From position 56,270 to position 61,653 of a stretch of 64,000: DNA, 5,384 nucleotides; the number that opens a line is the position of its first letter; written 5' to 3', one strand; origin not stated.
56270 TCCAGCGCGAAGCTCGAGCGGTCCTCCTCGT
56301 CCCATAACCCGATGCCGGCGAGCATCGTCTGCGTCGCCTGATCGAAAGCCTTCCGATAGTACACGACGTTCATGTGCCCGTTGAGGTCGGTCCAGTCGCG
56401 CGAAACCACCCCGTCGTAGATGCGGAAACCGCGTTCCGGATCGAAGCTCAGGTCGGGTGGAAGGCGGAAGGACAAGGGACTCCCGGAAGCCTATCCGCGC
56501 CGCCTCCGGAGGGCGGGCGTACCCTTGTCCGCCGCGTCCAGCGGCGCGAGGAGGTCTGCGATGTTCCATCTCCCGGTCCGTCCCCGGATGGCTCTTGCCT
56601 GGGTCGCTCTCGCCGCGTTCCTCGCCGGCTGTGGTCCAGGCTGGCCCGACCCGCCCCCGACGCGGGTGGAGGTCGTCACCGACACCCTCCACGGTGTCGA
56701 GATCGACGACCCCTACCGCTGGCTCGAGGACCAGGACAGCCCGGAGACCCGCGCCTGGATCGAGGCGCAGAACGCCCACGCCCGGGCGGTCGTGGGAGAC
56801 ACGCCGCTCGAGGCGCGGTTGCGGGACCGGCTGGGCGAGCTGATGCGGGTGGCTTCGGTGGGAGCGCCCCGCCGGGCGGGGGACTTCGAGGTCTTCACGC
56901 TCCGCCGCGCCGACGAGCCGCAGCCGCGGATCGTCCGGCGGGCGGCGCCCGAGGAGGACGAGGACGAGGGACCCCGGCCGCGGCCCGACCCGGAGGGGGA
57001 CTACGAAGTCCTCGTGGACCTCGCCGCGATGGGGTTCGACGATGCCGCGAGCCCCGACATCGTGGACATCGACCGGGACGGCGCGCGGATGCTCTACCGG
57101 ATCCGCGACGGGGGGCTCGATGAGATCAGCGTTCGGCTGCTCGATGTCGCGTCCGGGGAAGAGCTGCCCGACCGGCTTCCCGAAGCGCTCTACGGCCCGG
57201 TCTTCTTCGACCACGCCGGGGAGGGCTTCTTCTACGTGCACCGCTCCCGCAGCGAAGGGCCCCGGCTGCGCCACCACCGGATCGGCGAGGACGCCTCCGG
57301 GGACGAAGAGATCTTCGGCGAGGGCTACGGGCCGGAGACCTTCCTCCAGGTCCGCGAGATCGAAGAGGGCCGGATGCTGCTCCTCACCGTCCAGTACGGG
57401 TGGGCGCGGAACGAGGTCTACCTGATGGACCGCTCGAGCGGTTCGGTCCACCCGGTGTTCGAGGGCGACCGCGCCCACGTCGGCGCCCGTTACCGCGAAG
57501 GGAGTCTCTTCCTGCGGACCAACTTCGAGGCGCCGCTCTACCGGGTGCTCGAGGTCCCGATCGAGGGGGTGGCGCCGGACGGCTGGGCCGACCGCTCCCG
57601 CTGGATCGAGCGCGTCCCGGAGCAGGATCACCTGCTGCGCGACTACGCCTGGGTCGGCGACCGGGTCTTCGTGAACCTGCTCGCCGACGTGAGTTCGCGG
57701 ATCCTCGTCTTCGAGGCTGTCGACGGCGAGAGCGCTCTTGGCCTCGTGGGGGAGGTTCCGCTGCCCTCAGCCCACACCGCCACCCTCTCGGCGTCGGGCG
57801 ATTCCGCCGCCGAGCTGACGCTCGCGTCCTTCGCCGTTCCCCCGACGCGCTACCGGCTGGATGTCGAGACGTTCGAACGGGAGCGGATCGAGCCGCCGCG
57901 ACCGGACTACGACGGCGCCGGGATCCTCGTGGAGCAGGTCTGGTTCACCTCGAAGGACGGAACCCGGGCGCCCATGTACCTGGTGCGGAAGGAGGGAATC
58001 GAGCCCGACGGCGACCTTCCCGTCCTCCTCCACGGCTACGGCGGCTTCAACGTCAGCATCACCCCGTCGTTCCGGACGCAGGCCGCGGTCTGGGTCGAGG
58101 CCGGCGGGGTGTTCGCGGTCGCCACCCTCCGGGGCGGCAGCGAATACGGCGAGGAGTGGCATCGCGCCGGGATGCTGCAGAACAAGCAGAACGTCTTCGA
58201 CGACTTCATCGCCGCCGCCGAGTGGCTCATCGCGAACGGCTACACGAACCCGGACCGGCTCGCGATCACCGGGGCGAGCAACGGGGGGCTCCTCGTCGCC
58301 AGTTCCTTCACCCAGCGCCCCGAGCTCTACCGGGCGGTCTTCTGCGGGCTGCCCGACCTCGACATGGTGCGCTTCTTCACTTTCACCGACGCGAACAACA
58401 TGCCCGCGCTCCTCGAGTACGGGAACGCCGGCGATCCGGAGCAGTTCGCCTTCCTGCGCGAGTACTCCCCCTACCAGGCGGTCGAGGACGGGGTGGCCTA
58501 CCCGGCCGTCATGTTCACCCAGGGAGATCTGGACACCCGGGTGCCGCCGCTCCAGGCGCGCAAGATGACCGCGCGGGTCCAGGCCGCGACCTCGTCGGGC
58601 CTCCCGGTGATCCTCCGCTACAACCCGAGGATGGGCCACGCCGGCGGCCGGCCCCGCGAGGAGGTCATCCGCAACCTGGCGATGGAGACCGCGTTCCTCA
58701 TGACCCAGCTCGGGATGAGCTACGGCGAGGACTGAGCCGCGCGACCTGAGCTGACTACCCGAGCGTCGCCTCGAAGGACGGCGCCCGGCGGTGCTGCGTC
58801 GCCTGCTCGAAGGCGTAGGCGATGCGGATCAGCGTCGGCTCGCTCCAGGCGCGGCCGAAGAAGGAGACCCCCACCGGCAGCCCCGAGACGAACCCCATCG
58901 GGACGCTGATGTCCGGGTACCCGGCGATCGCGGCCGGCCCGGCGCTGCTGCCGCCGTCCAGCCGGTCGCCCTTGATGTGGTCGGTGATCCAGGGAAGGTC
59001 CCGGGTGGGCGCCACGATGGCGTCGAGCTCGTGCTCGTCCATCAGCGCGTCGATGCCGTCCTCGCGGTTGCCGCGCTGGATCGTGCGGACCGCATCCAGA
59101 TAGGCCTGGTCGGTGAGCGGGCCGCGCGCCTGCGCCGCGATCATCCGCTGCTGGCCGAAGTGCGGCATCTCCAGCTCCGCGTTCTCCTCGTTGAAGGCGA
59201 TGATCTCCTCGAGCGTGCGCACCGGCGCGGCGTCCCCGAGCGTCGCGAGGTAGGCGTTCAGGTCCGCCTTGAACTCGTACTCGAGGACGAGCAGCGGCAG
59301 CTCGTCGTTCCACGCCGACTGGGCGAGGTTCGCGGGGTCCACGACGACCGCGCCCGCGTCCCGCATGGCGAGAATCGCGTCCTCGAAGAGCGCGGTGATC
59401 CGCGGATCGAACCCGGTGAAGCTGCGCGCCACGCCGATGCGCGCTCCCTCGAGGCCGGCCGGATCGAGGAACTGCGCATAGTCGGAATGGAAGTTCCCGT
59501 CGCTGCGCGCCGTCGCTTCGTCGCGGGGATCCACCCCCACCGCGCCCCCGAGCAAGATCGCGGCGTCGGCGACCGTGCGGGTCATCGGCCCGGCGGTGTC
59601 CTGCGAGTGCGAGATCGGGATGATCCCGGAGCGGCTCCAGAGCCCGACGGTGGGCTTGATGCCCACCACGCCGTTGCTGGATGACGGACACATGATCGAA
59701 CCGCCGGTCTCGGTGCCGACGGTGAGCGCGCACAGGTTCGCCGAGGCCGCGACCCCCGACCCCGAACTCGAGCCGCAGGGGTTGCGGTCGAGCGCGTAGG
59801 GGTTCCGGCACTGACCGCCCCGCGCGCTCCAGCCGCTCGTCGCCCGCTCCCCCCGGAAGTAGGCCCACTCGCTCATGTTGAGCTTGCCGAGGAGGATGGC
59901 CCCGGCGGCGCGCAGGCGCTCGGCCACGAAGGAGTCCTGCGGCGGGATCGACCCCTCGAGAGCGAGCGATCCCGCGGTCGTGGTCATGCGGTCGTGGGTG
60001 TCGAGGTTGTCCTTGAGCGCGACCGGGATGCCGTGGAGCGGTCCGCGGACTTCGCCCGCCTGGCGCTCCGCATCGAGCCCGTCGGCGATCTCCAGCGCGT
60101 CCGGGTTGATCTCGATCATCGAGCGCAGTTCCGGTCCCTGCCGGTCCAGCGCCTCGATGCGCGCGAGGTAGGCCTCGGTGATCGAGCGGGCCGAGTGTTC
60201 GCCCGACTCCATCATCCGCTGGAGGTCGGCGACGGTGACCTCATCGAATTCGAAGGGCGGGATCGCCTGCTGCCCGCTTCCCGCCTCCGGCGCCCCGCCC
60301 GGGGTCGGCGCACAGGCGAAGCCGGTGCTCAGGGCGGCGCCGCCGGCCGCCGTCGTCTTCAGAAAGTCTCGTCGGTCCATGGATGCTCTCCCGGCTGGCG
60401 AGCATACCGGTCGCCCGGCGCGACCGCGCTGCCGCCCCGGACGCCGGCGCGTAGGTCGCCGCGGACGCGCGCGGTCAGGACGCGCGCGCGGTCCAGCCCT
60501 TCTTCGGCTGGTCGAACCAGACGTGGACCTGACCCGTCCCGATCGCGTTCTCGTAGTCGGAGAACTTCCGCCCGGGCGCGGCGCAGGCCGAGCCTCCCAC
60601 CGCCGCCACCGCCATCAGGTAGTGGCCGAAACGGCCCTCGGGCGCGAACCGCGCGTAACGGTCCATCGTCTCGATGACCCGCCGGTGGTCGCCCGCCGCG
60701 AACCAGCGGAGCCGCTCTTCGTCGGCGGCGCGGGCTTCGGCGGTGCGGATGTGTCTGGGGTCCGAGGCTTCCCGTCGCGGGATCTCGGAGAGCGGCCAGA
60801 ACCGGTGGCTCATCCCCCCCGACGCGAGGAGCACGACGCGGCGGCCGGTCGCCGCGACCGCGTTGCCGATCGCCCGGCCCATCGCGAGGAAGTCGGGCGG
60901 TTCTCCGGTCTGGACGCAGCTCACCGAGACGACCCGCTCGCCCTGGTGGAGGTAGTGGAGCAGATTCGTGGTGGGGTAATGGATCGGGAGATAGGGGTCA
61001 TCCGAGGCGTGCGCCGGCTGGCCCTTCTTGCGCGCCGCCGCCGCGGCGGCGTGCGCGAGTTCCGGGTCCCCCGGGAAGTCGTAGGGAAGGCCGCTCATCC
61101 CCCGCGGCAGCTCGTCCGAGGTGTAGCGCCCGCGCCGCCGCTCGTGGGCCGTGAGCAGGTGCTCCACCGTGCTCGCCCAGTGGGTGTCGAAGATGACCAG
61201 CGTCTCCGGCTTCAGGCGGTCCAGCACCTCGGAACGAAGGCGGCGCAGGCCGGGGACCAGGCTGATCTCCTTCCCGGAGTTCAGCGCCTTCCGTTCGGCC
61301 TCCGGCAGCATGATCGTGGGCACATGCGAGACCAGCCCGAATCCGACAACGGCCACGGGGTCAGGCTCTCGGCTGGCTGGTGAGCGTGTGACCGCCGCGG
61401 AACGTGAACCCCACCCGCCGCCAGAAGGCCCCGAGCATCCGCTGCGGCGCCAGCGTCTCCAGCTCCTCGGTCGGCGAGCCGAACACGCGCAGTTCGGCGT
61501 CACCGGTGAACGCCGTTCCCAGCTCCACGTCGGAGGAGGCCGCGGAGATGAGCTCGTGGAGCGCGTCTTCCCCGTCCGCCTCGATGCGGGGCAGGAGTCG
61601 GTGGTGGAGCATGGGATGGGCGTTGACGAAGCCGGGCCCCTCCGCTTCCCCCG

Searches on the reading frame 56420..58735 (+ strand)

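Call 79: search_protein_families(library=pfam, proteins=[window:56420-58735:+], max_evalue=0.00001)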
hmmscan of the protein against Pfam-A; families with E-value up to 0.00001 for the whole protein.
window:56420-58735:+ (771 aa): 2 families
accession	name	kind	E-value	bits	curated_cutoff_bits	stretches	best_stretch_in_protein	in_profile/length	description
PF02897.21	Peptidase_S9_N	-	8.9e-57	193.1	24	1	78-490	1-411/414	Prolyl oligopeptidase, N-terminal beta-propeller domain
PF00326.27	Peptidase_S9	-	2.7e-52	177.8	22.6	1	549-766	1-212/213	Prolyl oligopeptidase family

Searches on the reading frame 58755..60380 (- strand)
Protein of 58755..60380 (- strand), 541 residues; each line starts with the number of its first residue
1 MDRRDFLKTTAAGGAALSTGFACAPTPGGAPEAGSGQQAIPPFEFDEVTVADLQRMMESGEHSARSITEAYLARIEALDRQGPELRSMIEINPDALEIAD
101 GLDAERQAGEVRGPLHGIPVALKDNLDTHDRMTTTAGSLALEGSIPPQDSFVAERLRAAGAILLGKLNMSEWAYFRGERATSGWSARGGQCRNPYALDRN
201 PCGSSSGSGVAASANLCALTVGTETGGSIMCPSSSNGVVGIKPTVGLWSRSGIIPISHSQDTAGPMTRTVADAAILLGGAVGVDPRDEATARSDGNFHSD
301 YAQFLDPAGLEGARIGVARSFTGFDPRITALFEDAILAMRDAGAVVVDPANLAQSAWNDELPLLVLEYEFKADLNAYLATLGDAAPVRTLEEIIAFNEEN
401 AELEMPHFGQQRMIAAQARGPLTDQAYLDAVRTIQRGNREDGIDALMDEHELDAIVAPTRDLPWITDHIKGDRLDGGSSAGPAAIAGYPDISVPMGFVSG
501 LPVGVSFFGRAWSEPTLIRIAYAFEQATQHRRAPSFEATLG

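Call 79: search_protein_families(library=pfam, proteins=[window:58755-60380:-], max_evalue=0.00001)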
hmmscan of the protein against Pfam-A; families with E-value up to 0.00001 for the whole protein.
window:58755-60380:- (541 aa): 2 families
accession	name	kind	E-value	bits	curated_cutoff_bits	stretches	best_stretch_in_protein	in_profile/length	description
PF01425.27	Amidase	-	1.1e-90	305.3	27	1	67-517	2-444/445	Amidase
PF10518.14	TAT_signal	-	9.4e-06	25.8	22.7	1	1-20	2-21/21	TAT (twin-arginine translocation) pathway signal sequence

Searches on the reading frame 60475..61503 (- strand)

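Call 79: search_protein_families(library=pfam, proteins=[window:60475-61503:-], max_evalue=0.00001)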
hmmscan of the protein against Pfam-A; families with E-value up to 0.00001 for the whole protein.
window:60475-61503:- (342 aa): 1 family
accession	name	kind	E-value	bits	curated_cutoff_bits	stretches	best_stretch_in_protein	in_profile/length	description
PF02900.23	LigB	-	8.5e-23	81.2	26.3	1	57-315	4-253/269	Catalytic LigB subunit of aromatic ring-opening dioxygenase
